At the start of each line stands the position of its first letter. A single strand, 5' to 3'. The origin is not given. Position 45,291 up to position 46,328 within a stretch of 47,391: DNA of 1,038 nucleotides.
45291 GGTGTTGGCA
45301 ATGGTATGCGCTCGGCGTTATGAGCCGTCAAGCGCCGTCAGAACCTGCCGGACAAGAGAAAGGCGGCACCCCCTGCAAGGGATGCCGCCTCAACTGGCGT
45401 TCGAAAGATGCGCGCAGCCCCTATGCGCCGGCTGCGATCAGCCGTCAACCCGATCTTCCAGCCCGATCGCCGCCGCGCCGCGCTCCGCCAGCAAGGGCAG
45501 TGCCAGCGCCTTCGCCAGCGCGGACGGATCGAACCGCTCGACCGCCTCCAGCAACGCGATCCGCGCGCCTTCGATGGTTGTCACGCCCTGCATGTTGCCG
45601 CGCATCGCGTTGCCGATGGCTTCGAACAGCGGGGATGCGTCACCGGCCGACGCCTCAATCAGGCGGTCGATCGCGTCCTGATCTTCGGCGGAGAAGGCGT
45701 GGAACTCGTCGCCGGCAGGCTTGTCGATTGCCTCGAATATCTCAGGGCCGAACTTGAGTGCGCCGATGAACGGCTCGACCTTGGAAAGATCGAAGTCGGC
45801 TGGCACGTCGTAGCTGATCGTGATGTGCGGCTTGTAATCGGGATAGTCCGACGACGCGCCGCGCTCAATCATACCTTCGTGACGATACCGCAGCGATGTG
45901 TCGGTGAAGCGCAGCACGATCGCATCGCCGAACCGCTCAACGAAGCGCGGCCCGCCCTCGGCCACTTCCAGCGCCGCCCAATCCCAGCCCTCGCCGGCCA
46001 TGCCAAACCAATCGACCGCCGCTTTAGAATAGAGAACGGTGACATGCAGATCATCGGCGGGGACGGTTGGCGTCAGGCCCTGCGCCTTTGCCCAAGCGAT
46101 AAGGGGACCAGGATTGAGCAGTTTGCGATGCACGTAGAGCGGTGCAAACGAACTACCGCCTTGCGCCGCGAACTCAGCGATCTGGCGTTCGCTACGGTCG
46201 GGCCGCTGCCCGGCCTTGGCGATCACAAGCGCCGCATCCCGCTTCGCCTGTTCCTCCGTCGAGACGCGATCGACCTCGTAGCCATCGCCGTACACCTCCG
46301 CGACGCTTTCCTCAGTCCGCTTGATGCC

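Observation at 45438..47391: Portal protein carries an in-frame 2H phosphoesterase (LigT/Acb1-type) domain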

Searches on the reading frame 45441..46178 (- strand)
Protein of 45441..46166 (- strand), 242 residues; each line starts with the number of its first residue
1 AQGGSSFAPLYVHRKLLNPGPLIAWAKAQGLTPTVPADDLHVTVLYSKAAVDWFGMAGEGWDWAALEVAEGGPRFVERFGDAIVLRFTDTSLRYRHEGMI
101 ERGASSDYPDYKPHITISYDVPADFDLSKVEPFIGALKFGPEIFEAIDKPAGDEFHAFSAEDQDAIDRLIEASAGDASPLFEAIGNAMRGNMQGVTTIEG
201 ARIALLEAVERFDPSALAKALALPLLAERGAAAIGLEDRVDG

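Call 10: search_solved_structures(query=window:45441-46166:-, max_evalue=1, show_alignments=2)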
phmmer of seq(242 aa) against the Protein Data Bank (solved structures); distinct sequences matched with E-value up to 1: 2.
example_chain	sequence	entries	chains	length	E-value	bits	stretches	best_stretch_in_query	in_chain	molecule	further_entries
8hds_A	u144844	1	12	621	8.9e-24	87.7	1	8-149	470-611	Pam3 portal protein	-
7t26_A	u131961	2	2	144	2.3e-10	43.8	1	31-122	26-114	Acb1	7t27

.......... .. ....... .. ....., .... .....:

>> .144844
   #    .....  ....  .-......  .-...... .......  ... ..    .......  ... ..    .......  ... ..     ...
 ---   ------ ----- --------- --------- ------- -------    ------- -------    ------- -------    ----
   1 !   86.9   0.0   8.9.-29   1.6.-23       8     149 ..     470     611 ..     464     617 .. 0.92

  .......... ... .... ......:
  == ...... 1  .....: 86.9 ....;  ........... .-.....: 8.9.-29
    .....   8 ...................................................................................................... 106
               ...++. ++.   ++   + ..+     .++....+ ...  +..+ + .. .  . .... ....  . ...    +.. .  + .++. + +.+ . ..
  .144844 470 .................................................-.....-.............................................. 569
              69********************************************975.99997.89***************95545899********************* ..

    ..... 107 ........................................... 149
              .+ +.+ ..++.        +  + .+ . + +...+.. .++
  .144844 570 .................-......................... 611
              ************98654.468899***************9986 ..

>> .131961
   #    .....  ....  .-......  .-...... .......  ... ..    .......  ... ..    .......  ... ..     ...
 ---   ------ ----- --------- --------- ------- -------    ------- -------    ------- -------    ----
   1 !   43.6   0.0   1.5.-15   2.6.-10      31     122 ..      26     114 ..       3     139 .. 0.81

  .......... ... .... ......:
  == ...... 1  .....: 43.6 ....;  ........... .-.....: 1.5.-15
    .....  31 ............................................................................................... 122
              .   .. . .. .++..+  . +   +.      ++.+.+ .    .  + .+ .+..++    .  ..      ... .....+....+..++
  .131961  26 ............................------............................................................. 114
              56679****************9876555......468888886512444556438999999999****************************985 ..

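Call 34: predict_structure(alignment_id=A2)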
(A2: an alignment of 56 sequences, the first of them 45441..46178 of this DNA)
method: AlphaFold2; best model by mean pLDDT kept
length: 246 residues; sequences in the alignment: 56
mean_pLDDT: 86.0   pTM: 0.62
mean pLDDT of the five models: 86.0, 85.5, 84.7, 84.3, 83.0
residues with pLDDT >= 90: 128; 70-90: 87; 50-70: 26; < 50: 5
segments of 3 or more residues with pLDDT < 50: none
pLDDT, mean of each block of 10 residues (from residue 1): 58 96 98 97 97 94 77 97 96 96 95 93 96 98 96 63 68 67 79 86 83 84 77 78 76
secondary structure, 60 per line:
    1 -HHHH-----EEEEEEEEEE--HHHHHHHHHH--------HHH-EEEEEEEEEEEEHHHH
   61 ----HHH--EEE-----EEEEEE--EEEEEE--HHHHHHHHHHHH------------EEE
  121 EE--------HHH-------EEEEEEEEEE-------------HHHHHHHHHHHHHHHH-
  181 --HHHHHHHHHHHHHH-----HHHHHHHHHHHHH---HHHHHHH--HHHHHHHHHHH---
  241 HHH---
elements in order: H2-5 E11-20 H23-32 E45-56 H57-60 E70-72 E78-83 E86-91 H94-105 E118-122 E141-150 H164-179 H183-196 H202-214 H218-224 H227-237

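Call 37: fold_search(model_id=the predicted structure, library=pdb)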
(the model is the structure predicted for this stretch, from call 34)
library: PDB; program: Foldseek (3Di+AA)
matches with E <= 10: 155; with E <= 0.001: 13
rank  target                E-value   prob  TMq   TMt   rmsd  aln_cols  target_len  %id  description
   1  7t27                  4.9e-09  1.00  0.39  0.66   5.2       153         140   29  Structure of phage FBB1 anti-CBASS nuclease Acb1-3'3'-cGAMP complex in post reaction state (released 2022-04-20)
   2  7t26                  8.7e-09  1.00  0.41  0.70   4.3       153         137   29  Structure of phage FBB1 anti-CBASS nuclease Acb1 in apo state (released 2022-04-20)
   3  9q2y_A                1.5e-06  1.00  0.42  0.61   4.8       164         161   15  Phosphodiesterase from Burkholderia phage BCSR5 in the open lid conformation (released 2025-11-05)
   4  9q2y_B                7.8e-06  1.00  0.44  0.64   4.2       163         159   15  Phosphodiesterase from Burkholderia phage BCSR5 in the open lid conformation (released 2025-11-05)
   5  5ldi_A                5.2e-05  1.00  0.43  0.57   4.1       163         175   15  Crystal structure of E.coli LigT in apo form (released 2017-01-18)
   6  9q2g                  5.2e-05  1.00  0.40  0.57   5.9       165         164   15  Phosphodiesterase from Burkholderia phage BCSR5 in the closed lid conformation (released 2025-11-05)
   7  5ldm_A                6.6e-05  1.00  0.37  0.50   4.8       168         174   14  Crystal structure of E.coli LigT complexed with 2'-AMP (released 2017-01-18)
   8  4qak_B                2.3e-04  1.00  0.40  0.54   4.4       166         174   15  Crystal structure of phosphoesterase (released 2014-10-22)
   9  5ldj_C                2.6e-04  1.00  0.37  0.52   6.0       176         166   13  Crystal structure of E.coli LigT complexed with phosphate (released 2017-01-18)
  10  5ldj_A                5.0e-04  1.00  0.40  0.55   4.2       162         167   15  Crystal structure of E.coli LigT complexed with phosphate (released 2017-01-18)
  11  5ldk_A                5.3e-04  1.00  0.39  0.55   4.5       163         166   13  Crystal structure of E.coli LigT complexed with ATP (released 2017-01-18)
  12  5ldi_C                5.3e-04  1.00  0.39  0.53   6.0       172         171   15  Crystal structure of E.coli LigT in apo form (released 2017-01-18)
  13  5ldq_B                8.3e-04  1.00  0.41  0.56   4.1       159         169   14  Crystal structure of E.coli LigT complexed with NADP+ (released 2017-01-18)
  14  5ldo_D                1.2e-03  1.00  0.41  0.56   4.5       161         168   17  Crystal structure of E.coli LigT complexed with 3'-AMP (released 2017-01-18)
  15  4qak_A                1.2e-03  1.00  0.37  0.49   4.8       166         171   14  Crystal structure of phosphoesterase (released 2014-10-22)
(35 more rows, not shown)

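Call 58: find_related_loci(query=A2, collection=genome_contigs, flank=6000)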
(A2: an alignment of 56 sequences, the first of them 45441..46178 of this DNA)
Query A2 (246 aa) in genome_contigs; peptide patterns used: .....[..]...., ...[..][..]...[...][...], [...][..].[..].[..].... (x = any residue, [..] = any of these).
231 stretches matched a pattern; 8 encode a relative of the query (tblastn E <= 1e-3); 8 distinct loci.
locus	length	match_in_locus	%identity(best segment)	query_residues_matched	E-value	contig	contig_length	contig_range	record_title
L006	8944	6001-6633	42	12-210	1e-45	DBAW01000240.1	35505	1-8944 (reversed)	MAG TPA_asm: Sphingomonas sp. UBA1000 UBA1000_contig_333, whole genome shotgun sequence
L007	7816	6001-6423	54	13-153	5e-45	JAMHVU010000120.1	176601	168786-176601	MAG: Sphingobium sp. isolate UR_AS_maxbin.014 k201_2284367, whole genome shotgun sequence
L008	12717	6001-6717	39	13-240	5e-43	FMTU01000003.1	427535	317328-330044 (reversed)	Sphingobium faniae strain CGMCC 1.7749 genome assembly, contig: IQ30DRAFT_scaffold00003.3, whole genome shotgun sequence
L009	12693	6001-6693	40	13-241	7e-43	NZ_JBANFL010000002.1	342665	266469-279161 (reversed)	Sphingobium aquiterrae strain DSM 106441 NODE_2_length_342665_cov_152.188457, whole genome shotgun sequence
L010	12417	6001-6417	52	13-151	4e-41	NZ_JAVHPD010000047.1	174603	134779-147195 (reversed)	MAG: Sphingobium sp. isolate auto_66_95 WB_2019_0_1um_36_length_174603_cov_58, whole genome shotgun sequence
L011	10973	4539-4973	48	6-151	1e-38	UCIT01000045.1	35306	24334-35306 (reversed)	Rhizobiales bacterium isolate AFS086096 genome assembly, contig: contig_45, whole genome shotgun sequence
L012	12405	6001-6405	50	14-151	2e-38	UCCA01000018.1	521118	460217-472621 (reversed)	Rhizobiales bacterium isolate AFS060926 genome assembly, contig: contig_18, whole genome shotgun sequence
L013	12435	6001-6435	48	6-151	1e-37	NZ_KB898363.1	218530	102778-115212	Rhizobium sp. 2MFCol3.1 D460DRAFT_scaffold00011.11, whole genome shotgun sequence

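Call 85: fold_search(model_id=the predicted structure, library=viral)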
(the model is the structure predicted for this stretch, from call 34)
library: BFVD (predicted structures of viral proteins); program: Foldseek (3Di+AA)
matches with E <= 10: 397; with E <= 0.001: 42
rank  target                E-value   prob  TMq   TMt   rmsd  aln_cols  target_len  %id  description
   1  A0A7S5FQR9            4.0e-12  1.00  0.52  0.84   3.6       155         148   30  (no name in the UniProt tables at hand)
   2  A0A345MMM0            1.8e-11  1.00  0.53  0.86   2.7       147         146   27  (no name in the UniProt tables at hand)
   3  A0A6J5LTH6            2.0e-11  1.00  0.54  0.12  11.7       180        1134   26  Anti-CBASS protein Acb1 [uncultured Caudovirales phage]
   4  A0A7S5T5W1            1.1e-08  1.00  0.47  0.66   4.5       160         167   21  (no name in the UniProt tables at hand)
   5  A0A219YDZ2            1.1e-08  1.00  0.40  0.65   4.6       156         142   24  (no name in the UniProt tables at hand)
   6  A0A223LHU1            1.3e-08  1.00  0.44  0.70   3.4       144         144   25  Anti-CBASS protein Acb1 [Erwinia phage vB_EamM_RisingSun]
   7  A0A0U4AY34            2.6e-08  1.00  0.47  0.67   3.7       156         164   20  (no name in the UniProt tables at hand)
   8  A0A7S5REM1            2.7e-08  1.00  0.45  0.68   3.2       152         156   26  (no name in the UniProt tables at hand)
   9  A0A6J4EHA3            6.4e-08  1.00  0.46  0.57   3.6       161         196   20  (no name in the UniProt tables at hand)
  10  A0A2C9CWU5            6.8e-08  1.00  0.46  0.73   3.0       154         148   25  Anti-CBASS protein Acb1 [Yersinia phage fHe-Yen9-04]
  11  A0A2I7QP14            8.1e-08  1.00  0.46  0.68   3.7       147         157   24  (no name in the UniProt tables at hand)
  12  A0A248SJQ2            1.4e-07  1.00  0.44  0.60   4.7       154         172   21  (no name in the UniProt tables at hand)
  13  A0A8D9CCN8            1.4e-07  1.00  0.42  0.64   5.4       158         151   21  Anti-CBASS protein Acb1 [uncultured marine phage]
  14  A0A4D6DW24            2.0e-07  1.00  0.42  0.64   4.5       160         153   18  Anti-CBASS protein Acb1 [Edwardsiella phage pEt-SU]
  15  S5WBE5                3.2e-07  1.00  0.48  0.64   3.3       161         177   21  Anti-CBASS protein Acb1 [Pseudomonas phage PaBG]
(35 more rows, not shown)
